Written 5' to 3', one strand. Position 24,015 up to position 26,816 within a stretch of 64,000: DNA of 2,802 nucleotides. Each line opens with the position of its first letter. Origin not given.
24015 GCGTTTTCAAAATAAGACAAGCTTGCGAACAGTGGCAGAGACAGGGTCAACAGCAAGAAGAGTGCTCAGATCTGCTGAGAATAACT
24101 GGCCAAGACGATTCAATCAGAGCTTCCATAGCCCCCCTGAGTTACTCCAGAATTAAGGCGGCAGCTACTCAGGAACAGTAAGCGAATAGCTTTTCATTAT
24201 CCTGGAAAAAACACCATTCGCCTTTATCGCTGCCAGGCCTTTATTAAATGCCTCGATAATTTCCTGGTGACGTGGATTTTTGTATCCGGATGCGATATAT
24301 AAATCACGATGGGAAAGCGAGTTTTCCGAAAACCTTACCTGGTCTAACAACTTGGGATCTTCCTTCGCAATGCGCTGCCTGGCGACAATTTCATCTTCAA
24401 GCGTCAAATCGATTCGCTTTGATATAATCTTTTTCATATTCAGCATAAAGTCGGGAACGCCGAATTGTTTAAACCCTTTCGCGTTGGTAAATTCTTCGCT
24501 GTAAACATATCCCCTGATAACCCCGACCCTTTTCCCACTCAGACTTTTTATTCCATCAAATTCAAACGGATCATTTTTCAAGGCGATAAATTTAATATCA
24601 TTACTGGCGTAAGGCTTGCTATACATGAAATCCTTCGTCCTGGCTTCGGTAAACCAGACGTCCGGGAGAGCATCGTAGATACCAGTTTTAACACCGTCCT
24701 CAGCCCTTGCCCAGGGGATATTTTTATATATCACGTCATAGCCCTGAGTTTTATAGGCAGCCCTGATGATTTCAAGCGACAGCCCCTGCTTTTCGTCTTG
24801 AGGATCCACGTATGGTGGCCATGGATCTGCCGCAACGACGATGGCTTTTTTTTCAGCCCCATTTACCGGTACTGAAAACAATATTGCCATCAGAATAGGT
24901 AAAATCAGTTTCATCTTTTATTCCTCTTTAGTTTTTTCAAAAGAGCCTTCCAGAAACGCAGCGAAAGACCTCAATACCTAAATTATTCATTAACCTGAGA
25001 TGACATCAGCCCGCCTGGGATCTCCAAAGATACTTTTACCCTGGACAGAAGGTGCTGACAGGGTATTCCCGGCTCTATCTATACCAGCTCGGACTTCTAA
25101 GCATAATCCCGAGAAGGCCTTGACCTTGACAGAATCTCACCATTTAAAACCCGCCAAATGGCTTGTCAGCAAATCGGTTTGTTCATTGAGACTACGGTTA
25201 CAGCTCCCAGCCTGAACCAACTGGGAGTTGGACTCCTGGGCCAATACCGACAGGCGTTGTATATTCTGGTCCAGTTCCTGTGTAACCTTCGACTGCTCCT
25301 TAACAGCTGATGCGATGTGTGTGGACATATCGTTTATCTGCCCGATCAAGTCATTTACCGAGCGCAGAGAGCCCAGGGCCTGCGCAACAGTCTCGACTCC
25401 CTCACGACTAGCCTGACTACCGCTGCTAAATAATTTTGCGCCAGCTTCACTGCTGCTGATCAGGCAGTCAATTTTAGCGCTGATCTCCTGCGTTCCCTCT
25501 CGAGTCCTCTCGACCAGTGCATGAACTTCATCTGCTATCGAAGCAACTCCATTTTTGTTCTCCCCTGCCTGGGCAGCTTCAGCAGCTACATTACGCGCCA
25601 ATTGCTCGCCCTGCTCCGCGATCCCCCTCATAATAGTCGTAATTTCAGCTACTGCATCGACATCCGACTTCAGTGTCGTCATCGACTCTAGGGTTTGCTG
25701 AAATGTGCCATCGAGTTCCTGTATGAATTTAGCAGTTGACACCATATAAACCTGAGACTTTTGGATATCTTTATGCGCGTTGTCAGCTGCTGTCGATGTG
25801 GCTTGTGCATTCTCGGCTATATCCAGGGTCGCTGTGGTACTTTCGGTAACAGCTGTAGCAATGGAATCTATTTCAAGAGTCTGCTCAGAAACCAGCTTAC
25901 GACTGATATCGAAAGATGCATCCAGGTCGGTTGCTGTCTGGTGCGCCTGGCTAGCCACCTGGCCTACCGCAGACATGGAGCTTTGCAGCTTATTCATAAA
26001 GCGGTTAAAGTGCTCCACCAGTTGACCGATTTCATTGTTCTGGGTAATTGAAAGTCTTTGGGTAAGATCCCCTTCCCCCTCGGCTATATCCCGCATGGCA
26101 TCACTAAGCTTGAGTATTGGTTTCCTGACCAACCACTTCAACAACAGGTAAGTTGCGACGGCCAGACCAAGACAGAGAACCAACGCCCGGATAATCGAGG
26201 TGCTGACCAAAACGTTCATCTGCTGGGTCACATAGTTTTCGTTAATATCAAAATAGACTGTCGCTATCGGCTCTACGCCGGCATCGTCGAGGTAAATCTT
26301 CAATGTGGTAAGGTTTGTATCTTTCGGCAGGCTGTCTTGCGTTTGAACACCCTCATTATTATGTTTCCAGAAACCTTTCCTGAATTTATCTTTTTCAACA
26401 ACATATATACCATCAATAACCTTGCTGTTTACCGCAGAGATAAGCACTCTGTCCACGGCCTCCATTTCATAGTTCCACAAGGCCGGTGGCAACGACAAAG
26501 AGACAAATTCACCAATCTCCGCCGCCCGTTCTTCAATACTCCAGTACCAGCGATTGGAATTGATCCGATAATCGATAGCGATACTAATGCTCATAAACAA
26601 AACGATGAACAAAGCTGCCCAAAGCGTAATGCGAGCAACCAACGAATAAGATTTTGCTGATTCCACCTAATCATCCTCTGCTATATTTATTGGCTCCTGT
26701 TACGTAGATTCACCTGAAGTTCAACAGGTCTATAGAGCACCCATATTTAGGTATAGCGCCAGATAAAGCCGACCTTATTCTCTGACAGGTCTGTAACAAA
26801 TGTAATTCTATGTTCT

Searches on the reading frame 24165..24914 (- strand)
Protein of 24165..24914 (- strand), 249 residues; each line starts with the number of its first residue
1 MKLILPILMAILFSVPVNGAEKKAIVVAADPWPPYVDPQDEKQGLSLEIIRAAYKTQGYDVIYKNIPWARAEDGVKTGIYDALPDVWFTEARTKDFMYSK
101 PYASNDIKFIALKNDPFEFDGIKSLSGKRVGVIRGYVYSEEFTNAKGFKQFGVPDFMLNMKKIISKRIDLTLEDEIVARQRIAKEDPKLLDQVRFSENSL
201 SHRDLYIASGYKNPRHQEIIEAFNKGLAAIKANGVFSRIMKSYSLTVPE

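Call 69: search_protein_families(library=pfam, proteins=[window:24165-24914:-], max_evalue=0.00001)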
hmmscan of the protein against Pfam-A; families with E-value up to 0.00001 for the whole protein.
window:24165-24914:- (249 aa): 1 family
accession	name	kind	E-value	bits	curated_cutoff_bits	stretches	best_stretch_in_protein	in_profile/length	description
PF00497.25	SBP_bac_3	-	9e-18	64.7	26.4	1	26-243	2-129/132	Bacterial extracellular solute-binding proteins, family 3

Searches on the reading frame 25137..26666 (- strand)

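Call 69: search_protein_families(library=pfam, proteins=[window:25137-26666:-], max_evalue=0.00001)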
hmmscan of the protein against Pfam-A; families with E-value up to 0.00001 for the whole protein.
window:25137-26666:- (509 aa): 2 families
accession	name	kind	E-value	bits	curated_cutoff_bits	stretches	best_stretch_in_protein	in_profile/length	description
PF00015.26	MCPsignal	-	9.4e-24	84.6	34.6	1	320-473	16-169/172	Methyl-accepting chemotaxis protein (MCP) signalling domain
PF00672.30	HAMP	-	2.5e-13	50.5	25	1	177-228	3-52/53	HAMP domain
